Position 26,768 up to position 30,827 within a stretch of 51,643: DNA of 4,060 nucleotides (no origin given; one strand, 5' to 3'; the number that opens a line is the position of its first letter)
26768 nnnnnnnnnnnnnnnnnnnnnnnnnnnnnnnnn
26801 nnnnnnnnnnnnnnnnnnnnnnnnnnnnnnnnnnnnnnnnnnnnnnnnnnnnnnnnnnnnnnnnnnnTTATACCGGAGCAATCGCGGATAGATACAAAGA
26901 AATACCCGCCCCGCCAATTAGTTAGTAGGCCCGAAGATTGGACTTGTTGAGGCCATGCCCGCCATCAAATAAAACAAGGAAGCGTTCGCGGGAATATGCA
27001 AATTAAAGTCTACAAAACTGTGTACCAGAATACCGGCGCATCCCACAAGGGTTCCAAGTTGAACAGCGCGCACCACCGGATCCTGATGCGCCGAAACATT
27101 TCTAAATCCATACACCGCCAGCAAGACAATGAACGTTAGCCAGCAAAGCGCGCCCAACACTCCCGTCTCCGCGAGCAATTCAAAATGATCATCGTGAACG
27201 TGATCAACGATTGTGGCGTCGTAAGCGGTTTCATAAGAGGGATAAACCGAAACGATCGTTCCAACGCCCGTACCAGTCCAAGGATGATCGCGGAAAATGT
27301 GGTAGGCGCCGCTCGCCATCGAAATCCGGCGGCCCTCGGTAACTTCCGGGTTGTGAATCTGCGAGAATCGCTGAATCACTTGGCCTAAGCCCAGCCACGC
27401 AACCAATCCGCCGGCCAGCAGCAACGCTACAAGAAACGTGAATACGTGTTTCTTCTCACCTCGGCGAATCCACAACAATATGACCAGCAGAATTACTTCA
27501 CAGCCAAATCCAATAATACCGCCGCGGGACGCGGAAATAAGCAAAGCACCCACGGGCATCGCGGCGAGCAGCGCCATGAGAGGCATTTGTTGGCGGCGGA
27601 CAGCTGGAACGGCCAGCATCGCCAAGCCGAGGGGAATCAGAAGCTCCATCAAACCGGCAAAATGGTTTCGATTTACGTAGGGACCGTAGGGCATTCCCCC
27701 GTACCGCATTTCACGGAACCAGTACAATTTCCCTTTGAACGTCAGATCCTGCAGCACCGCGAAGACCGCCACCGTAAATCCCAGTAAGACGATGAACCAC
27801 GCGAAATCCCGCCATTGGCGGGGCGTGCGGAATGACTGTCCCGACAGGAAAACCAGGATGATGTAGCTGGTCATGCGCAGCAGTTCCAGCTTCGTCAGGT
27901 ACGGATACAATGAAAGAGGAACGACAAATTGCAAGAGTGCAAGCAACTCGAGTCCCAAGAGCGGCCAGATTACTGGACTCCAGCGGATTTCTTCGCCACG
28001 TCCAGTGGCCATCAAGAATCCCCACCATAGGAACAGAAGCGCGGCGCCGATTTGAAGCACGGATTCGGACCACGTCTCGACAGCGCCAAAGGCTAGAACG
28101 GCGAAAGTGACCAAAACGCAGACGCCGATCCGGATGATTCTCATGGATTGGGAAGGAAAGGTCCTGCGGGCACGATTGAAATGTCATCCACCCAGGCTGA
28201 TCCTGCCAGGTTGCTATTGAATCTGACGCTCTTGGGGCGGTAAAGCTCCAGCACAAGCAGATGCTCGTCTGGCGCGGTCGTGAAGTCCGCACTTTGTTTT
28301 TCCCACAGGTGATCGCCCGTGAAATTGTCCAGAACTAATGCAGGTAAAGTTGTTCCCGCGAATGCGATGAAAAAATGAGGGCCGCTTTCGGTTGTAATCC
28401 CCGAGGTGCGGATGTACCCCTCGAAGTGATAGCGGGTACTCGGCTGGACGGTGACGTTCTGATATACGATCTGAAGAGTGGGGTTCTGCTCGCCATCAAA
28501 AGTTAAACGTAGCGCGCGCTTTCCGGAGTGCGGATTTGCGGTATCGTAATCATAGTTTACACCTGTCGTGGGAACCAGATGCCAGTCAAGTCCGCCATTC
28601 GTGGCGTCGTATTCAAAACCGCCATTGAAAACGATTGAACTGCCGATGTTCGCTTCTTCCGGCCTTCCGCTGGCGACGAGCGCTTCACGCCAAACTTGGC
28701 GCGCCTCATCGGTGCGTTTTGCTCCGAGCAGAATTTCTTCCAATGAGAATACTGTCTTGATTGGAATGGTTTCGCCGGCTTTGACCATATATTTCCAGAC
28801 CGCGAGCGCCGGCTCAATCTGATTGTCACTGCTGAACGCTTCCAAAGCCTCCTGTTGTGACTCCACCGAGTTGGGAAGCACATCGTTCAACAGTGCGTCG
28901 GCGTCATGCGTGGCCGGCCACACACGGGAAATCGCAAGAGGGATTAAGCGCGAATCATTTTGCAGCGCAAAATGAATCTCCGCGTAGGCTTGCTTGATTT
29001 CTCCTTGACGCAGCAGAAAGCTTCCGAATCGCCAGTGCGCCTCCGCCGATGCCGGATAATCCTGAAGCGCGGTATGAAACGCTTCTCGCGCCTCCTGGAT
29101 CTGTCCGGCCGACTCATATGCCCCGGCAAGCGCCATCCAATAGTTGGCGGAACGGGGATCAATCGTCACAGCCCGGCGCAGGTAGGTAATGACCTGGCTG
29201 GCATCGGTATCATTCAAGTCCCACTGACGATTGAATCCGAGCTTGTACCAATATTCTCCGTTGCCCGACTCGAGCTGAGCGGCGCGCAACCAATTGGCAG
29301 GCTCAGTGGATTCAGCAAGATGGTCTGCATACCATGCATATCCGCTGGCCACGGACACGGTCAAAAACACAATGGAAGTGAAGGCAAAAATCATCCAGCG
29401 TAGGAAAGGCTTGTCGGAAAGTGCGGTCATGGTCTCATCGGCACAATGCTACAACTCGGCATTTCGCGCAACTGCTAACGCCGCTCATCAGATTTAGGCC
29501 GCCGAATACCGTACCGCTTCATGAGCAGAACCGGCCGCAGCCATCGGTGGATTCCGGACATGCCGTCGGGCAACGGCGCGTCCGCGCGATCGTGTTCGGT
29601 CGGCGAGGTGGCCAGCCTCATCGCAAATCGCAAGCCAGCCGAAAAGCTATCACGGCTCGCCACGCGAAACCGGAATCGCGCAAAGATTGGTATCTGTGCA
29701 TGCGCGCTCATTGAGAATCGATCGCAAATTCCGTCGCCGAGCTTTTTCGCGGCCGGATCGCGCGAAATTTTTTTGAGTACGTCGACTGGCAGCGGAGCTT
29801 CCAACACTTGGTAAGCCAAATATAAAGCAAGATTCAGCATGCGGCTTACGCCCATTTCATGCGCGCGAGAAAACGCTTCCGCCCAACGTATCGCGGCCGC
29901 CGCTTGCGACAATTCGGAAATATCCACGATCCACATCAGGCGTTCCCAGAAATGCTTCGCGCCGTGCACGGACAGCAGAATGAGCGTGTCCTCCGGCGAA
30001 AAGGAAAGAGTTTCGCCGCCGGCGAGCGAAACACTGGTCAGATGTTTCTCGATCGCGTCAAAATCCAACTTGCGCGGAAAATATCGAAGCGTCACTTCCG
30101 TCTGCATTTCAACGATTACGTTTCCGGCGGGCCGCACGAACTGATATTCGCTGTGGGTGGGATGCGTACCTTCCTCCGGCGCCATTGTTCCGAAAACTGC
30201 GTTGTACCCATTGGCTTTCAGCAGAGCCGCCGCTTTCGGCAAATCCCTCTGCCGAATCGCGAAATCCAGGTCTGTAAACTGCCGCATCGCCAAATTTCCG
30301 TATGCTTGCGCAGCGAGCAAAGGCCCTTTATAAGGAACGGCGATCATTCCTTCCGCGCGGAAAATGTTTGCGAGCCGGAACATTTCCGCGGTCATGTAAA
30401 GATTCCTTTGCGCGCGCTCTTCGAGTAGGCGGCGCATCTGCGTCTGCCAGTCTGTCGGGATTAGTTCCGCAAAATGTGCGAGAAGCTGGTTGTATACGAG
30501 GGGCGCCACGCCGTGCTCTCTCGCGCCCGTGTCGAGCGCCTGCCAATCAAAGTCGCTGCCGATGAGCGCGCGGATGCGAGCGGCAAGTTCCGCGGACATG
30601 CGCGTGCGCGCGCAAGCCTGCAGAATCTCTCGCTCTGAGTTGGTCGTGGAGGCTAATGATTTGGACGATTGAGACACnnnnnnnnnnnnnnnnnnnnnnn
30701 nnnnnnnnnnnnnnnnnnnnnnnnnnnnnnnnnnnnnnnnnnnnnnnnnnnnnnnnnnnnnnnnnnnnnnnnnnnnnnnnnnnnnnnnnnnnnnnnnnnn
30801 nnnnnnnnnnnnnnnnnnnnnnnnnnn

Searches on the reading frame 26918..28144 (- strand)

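Call 6: search_protein_families(library=pfam, proteins=[window:26918-28144:-], max_evalue=0.01)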
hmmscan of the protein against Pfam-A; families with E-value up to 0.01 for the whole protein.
window:26918-28144:- (408 aa): 1 family
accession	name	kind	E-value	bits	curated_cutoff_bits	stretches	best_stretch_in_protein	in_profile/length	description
PF04932.20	Wzy_C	-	5e-23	82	31.7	1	193-336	2-149/149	O-Antigen ligase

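Call 7: search_protein_families(library=ncbifam, proteins=[window:26918-28144:-], max_evalue=0.001)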
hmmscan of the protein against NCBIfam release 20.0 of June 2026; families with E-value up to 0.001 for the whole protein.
window:26918-28144:- (408 aa): 2 families
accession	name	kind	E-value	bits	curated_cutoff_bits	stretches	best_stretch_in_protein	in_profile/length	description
TIGR00947.1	2A73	equivalog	2.8e-17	62.8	366.4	1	17-398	28-419/425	IctB family putative bicarbonate transporter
TIGR03097.1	PEP_O_lig_1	hypoth_equivalog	1.9e-11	43.5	188.1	1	90-352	104-353/408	putative O-glycosylation ligase, exosortase A system-associated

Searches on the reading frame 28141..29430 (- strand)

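Call 6: search_protein_families(library=pfam, proteins=[window:28141-29430:-], max_evalue=0.01)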
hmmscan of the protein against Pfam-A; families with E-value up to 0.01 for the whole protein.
window:28141-29430:- (429 aa): 16 families
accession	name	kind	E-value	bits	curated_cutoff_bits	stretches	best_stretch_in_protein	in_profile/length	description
PF14559.12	TPR_19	-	9.7e-10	39.1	25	2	108-151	4-47/68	Tetratricopeptide repeat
PF13428.12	TPR_14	-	2.8e-09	37.2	23.5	1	96-134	2-40/44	Tetratricopeptide repeat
PF13414.12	TPR_11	-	4e-08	33.3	26.8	0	107-143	6-42/42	TPR repeat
PF13432.12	TPR_16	-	3.5e-07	31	32.7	2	102-148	4-50/65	Tetratricopeptide repeat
PF07719.23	TPR_2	-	2.9e-06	27.4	27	1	95-126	1-32/34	Tetratricopeptide repeat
PF23914.1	TPR_CcmH_CycH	-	2.1e-05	24.9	42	1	67-146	22-101/158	Cytochrome c-type biogenesis protein H TPR domain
PF02018.23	CBM_4_9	-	2.4e-05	25.2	25.9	1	265-395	2-128/136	Carbohydrate binding domain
PF13431.12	TPR_17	-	2.5e-05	24.6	24.4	1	84-116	2-34/34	Tetratricopeptide repeat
PF13174.12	TPR_6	-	0.00016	22.5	26.3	0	101-128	6-33/33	Tetratricopeptide repeat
PF23240.1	HAT_PRP39_N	-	0.0003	21.3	27.7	1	85-149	4-68/168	PRP39 N-terminal HAT repeat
PF13371.12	TPR_9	-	0.00099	19.5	35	1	72-131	6-65/73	Tetratricopeptide repeat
PF13181.12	TPR_8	-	0.0011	19.5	25.7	0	95-122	1-28/34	Tetratricopeptide repeat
PF13429.12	TPR_15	-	0.0016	18.4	26.2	1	81-153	133-207/280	Tetratricopeptide repeat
PF00515.34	TPR_1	-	0.0018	18.4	27.8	0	95-123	1-29/34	Tetratricopeptide repeat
PF12895.13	ANAPC3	-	0.0019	18.9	27.2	1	81-150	9-77/82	Anaphase-promoting complex, cyclosome, subunit 3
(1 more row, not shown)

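Call 7: search_protein_families(library=ncbifam, proteins=[window:28141-29430:-], max_evalue=0.001)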
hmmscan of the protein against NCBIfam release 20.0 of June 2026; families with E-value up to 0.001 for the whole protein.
window:28141-29430:- (429 aa): 8 families
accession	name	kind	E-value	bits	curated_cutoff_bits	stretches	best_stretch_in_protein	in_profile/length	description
TIGR02521.1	type_IV_pilW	equivalog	1.7e-13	50.7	154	1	75-157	45-127/234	type IV pilus biogenesis/stability protein PilW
TIGR02917.1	PEP_TPR_lipo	equivalog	1.2e-09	36.7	312.2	1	39-251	547-763/899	XrtA/PEP-CTERM system TPR-repeat protein PrsT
TIGR02552.1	LcrH_SycD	equivalog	1.2e-07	31.5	104.8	1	88-157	45-114/136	SycD/LcrH family type III secretion system chaperone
NF040959.1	MamA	equivalog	3e-07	30.1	200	1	76-159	52-135/204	magnetosome protein MamA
NF033920.0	C39_PA2778_fam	equivalog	7.5e-06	25.5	150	1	77-157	172-252/255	PA2778 family cysteine peptidase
NF033762.1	social_mot_Tgl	equivalog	0.00021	20.7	225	1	74-150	149-225/252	social motility TPR repeat lipoprotein Tgl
NF008756.0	PRK11788.1-4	equivalog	0.00057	19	474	0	93-170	178-255/389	lipopolysaccharide assembly protein LapB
NF008757.0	PRK11788.1-5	equivalog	0.00058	19.1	363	0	89-175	174-260/388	lipopolysaccharide assembly protein LapB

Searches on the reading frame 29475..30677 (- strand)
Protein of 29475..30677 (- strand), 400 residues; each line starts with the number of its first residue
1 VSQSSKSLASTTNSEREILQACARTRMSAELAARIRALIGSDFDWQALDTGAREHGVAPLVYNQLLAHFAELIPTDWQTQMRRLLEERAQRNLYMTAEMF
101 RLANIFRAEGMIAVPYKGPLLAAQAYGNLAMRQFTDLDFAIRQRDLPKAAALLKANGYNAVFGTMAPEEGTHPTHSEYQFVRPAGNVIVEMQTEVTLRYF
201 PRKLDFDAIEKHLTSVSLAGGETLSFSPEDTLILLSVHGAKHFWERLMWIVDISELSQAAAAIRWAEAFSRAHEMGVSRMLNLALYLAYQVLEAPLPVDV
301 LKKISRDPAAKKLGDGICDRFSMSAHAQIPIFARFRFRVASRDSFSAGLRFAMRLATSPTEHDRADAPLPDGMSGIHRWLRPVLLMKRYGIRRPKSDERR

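Call 6: search_protein_families(library=pfam, proteins=[window:29475-30677:-], max_evalue=0.01)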
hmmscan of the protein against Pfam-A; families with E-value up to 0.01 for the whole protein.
window:29475-30677:- (400 aa): 1 family
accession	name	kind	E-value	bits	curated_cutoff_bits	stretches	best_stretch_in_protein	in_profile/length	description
PF14907.12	NTP_transf_5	-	4.5e-56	190.6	31.2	1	42-292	2-248/249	Uncharacterised nucleotidyltransferase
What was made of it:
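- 29475..30677 (-): Context: PF14907 nucleotidyltransferase, downstream on the same strand. PF14907 E 4.5e-56 (call 6).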

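Call 7: search_protein_families(library=ncbifam, proteins=[window:29475-30677:-], max_evalue=0.001)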
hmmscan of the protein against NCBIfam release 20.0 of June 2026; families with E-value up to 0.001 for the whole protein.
window:29475-30677:- (400 aa): 0 families

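Call 36: find_homologous_proteins(query=window:29475-30677:-, max_evalue=0.00001)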
Query window:29475-30677:- (400 aa): 925 proteins with E <= 0.00001 among 8000 candidates; the best 120 are listed.
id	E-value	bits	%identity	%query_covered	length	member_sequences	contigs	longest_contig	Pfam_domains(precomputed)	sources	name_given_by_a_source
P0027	1.2e-245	832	99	94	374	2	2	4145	PF14907.13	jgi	jgi:hypothetical protein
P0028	1.4e-227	773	87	100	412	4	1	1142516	PF14907.13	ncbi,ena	-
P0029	1.7e-227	773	86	100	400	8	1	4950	PF14907.13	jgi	jgi:hypothetical protein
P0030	4.0e-217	739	88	94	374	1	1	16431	PF14907.13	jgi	jgi:hypothetical protein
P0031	3.5e-215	732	82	100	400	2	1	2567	PF14907.13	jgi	jgi:hypothetical protein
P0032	3.6e-212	722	82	100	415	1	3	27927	PF14907.13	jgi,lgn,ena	jgi:Uncharacterised nucleotidyltransferase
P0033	4.8e-211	719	85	94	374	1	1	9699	PF14907.13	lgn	-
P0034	3.7e-209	712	86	94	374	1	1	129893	PF14907.13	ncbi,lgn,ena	-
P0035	2.5e-208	710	84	94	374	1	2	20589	PF14907.13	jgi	jgi:hypothetical protein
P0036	2.4e-207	706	85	94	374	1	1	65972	PF14907.13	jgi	jgi:hypothetical protein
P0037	4.0e-205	699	84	94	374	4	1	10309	PF14907.13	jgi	jgi:Uncharacterised nucleotidyltransferase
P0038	1.5e-204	697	84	94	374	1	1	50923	PF14907.13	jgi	jgi:hypothetical protein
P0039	2.5e-203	693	83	94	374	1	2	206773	PF14907.13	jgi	jgi:Uncharacterised nucleotidyltransferase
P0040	7.5e-202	688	81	94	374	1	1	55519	PF14907.13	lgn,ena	-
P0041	1.2e-198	678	80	94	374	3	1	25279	PF14907.13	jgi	jgi:hypothetical protein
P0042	1.4e-192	658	79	94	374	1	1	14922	PF14907.13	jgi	jgi:putative nucleotidyltransferase-like protein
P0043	2.0e-191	654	78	94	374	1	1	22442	PF14907.13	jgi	-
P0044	5.5e-190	649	75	96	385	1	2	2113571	PF14907.13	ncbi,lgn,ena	-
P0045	6.6e-190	649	77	96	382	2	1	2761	PF14907.13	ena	-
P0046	4.3e-189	646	73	100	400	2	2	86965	PF14907.13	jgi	jgi:hypothetical protein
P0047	3.2e-188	643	77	94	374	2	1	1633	PF14907.13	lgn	-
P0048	1.7e-186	638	75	94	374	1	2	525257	PF14907.13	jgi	jgi:Uncharacterised nucleotidyltransferase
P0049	9.5e-184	629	74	96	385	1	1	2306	PF14907.13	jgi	jgi:hypothetical protein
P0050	1.3e-183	628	74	94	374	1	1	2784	PF14907.13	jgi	jgi:hypothetical protein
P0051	5.4e-183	626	75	94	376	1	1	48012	PF14907.13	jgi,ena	-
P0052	1.2e-182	625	75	96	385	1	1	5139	PF14907.13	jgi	jgi:hypothetical protein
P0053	2.5e-182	624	74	94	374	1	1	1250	PF14907.13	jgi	jgi:hypothetical protein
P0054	3.3e-181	620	73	95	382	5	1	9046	PF14907.13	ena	-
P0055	1.3e-180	618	73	96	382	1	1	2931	PF14907.13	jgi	jgi:hypothetical protein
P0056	6.0e-180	616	73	94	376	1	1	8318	PF14907.13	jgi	jgi:hypothetical protein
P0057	9.8e-180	616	73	95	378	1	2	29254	PF14907.13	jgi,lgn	jgi:hypothetical protein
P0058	1.2e-179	615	75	92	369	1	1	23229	PF14907.13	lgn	-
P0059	5.7e-179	613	74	94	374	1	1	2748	PF14907.13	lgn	-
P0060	2.4e-178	611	74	93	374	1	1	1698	PF14907.13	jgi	jgi:hypothetical protein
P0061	5.2e-178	610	70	100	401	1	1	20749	PF14907.13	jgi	-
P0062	1.7e-177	608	73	93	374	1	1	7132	PF14907.13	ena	-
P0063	6.1e-176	603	73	94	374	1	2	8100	PF14907.13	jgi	jgi:hypothetical protein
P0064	6.7e-176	603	67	99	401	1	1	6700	PF14907.13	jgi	jgi:hypothetical protein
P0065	2.4e-175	601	68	100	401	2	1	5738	PF14907.13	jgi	jgi:hypothetical protein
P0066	4.4e-175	600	77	87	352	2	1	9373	PF14907.13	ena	-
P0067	1.1e-174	599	71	96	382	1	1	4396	PF14907.13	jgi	jgi:hypothetical protein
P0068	2.1e-174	598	72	93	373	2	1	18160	PF14907.13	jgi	jgi:hypothetical protein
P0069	2.1e-172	591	71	94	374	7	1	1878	PF14907.13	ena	-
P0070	4.2e-172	590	67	98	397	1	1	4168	PF14907.13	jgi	jgi:hypothetical protein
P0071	3.3e-170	584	70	96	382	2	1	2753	PF14907.13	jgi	-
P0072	1.7e-169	582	70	94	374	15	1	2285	PF14907.13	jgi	jgi:hypothetical protein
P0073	4.4e-168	577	70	93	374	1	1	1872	PF14907.13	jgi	jgi:hypothetical protein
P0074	1.1e-167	576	67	100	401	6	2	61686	PF14907.13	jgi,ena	jgi:hypothetical protein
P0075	1.4e-166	572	70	94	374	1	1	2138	PF14907.13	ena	-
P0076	2.0e-160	552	67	93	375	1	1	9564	PF14907.13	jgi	-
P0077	4.5e-160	551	62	99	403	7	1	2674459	PF14907.13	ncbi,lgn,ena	-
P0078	2.6e-159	548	67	93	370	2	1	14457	PF14907.13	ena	-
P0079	1.3e-156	539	67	90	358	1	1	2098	PF14907.13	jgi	jgi:hypothetical protein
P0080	2.2e-155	535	72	85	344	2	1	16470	PF14907.13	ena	-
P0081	1.7e-154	532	80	76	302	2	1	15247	PF14907.13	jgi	jgi:hypothetical protein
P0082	2.4e-154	532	65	93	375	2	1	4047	PF14907.13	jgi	jgi:hypothetical protein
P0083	2.4e-149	516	80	72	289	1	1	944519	PF14907.13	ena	-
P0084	3.6e-147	508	61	93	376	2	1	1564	PF14907.13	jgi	jgi:hypothetical protein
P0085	1.5e-145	503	60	93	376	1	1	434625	PF14907.13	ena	-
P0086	8.6e-145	501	59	95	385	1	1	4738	PF14907.13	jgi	jgi:hypothetical protein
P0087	4.2e-144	498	56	99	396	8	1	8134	PF14907.13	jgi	jgi:putative nucleotidyltransferase-like protein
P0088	8.4e-144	497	70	80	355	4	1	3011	PF14907.13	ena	-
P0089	8.7e-144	497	57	99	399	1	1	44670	PF14907.13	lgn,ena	-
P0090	1.6e-142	493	59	93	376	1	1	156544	PF14907.13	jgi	jgi:hypothetical protein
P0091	5.9e-140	485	58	99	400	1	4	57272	PF14907.13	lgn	-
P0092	8.4e-140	484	55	99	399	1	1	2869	PF14907.13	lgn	-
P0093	3.4e-139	482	55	100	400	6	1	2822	PF14907.13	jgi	jgi:hypothetical protein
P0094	4.0e-139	482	61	87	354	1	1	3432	PF14907.13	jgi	jgi:hypothetical protein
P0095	2.4e-138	479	57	100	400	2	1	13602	PF14907.13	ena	-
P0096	1.0e-137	477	53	100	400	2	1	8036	PF14907.13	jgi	jgi:hypothetical protein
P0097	1.3e-137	477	65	81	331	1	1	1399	PF14907.13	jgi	jgi:hypothetical protein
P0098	1.7e-137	477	56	99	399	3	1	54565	PF14907.13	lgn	-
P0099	2.1e-137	476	55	96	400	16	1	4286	PF14907.13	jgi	jgi:hypothetical protein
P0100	6.0e-137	475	55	99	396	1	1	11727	PF14907.13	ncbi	-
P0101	1.2e-136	474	59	90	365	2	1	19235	PF14907.13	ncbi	-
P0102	6.1e-136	471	60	95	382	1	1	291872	PF14907.13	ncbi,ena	-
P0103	1.1e-135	471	55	99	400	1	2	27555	PF14907.13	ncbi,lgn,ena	-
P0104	1.1e-134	467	55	94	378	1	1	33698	PF14907.13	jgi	jgi:hypothetical protein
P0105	1.4e-130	454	52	100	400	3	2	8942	PF14907.13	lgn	-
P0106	1.0e-129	451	51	99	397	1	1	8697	PF14907.13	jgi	jgi:hypothetical protein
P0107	9.2e-129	448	52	99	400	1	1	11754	PF14907.13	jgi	jgi:hypothetical protein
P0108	1.1e-128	448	56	95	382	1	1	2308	PF14907.13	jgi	jgi:hypothetical protein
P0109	7.0e-128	445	53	100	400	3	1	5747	PF14907.13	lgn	-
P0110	2.5e-127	443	51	97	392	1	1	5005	PF14907.13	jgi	jgi:hypothetical protein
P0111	2.2e-126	440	56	93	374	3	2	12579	PF14907.13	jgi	jgi:hypothetical protein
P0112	3.5e-126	439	52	95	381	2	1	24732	PF14907.13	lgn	-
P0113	1.2e-123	431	53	93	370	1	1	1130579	PF14907.13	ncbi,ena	-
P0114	2.4e-123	430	51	98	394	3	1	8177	PF14907.13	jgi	-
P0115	1.5e-122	427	52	96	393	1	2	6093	PF14907.13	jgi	jgi:hypothetical protein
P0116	3.8e-122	426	52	97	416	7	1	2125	PF14907.13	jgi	-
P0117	5.0e-122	426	51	96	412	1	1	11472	PF14907.13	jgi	jgi:Uncharacterised nucleotidyltransferase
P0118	3.1e-119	416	52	94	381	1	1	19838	PF14907.13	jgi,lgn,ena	-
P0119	6.9e-119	415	50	97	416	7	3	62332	PF14907.13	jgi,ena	-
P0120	9.2e-116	405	49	96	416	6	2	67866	PF14907.13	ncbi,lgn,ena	-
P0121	6.8e-115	402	48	100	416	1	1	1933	PF14907.13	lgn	-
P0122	2.6e-114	400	49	97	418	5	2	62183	PF14907.13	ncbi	ncbi:MAG: nucleotidyltransferase family protein [Candidatus Acidiferrales bacterium]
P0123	1.8e-107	378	47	97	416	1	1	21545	PF14907.13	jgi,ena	-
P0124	4.8e-107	376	57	74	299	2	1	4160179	PF14907.13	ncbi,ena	-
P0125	4.8e-102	360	54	75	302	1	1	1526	PF14907.13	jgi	jgi:hypothetical protein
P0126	7.6e-98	346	55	74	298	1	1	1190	PF14907.13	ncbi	ncbi:MAG: nucleotidyltransferase domain-containing protein, partial [Bryobacteraceae bacterium]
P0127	1.3e-91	326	43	99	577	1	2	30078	PF13847.13,PF13649.13,PF14907.13,PF08241.19,PF08242.19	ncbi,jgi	jgi:hypothetical protein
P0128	5.0e-91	324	42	96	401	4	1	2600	PF14907.13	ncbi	-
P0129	1.3e-90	322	43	94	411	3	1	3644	PF14907.13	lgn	-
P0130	3.6e-90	321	43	96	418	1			PF14907.13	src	-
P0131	3.8e-89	317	42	94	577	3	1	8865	PF13847.13,PF13649.13,PF14907.13,PF08241.19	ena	-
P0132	9.5e-88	313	40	96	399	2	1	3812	PF14907.13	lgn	-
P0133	1.2e-87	313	41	95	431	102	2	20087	PF14907.13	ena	-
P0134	1.3e-87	312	41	97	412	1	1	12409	PF14907.13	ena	-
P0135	8.2e-86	306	42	98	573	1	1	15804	PF13847.13,PF06325.20,PF13649.13,PF14907.13,PF08241.19,PF08242.19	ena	-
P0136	2.5e-85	305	42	96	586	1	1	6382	PF13847.13,PF06325.20,PF02353.27,PF05175.21,PF13649.13,PF14907.13,PF01170.25,PF08241.19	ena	-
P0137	3.6e-85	304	41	99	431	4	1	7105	PF14907.13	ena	-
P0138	1.3e-84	303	41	95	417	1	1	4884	PF14907.13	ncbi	-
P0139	2.3e-83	298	41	89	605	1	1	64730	PF13847.13,PF06325.20,PF02353.27,PF13649.13,PF14907.13,PF01170.25,PF08241.19,PF08242.19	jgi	jgi:Uncharacterised nucleotidyltransferase/Methyltransferase domain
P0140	2.7e-83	298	42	97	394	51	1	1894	PF14907.13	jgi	-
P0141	3.5e-83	298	42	94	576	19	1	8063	PF13847.13,PF13649.13,PF14907.13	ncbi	-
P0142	8.6e-83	297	42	97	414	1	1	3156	PF14907.13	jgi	jgi:hypothetical protein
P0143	8.3e-82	293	41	89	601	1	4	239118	PF13847.13,PF13489.13,PF02353.27,PF13649.13,PF14907.13,PF01170.25,PF08123.20,PF08241.19,PF08242.19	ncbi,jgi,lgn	jgi:precorrin-6B methylase 2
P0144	6.1e-81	290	41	98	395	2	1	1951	PF14907.13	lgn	-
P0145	1.1e-80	290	42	99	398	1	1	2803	PF14907.13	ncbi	-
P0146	1.9e-80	289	40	98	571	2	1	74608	PF13847.13,PF02353.27,PF13649.13,PF14907.13,PF01170.25,PF08241.19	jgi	-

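Call 39: find_related_loci(query=A2, collection=metagenome_contigs, flank=6000)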
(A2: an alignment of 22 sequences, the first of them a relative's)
Query A2 (370 aa) in metagenome_contigs; peptide patterns used: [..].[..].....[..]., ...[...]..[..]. (x = any residue, [..] = any of these).
600 stretches matched a pattern (row limit reached: there are more); 579 encode a relative of the query (tblastn E <= 1e-3); the best 80 are kept; 80 distinct loci.
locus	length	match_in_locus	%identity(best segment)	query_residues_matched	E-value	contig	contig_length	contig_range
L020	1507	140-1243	70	1-368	0e+0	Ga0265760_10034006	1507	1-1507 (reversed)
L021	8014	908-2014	55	2-370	2e-131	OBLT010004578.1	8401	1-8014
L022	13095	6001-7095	55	2-366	4e-131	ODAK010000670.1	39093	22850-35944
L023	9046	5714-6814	55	4-370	4e-127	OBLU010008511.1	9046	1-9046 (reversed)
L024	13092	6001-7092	54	2-366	2e-126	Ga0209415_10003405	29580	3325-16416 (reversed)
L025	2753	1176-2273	53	5-370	1e-131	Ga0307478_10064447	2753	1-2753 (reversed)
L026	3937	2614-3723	52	1-370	9e-127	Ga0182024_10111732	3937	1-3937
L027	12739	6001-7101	52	4-370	2e-123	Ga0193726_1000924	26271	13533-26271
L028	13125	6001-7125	50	1-370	1e-122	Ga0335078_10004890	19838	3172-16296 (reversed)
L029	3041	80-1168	53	3-366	3e-126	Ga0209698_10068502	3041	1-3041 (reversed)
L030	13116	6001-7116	50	2-367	2e-117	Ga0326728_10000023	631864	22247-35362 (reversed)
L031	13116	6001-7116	50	2-367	2e-117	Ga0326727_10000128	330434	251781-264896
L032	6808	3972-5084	52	3-367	2e-116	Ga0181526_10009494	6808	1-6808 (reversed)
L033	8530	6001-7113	52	3-367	2e-116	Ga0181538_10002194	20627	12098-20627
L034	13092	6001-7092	54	2-366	2e-125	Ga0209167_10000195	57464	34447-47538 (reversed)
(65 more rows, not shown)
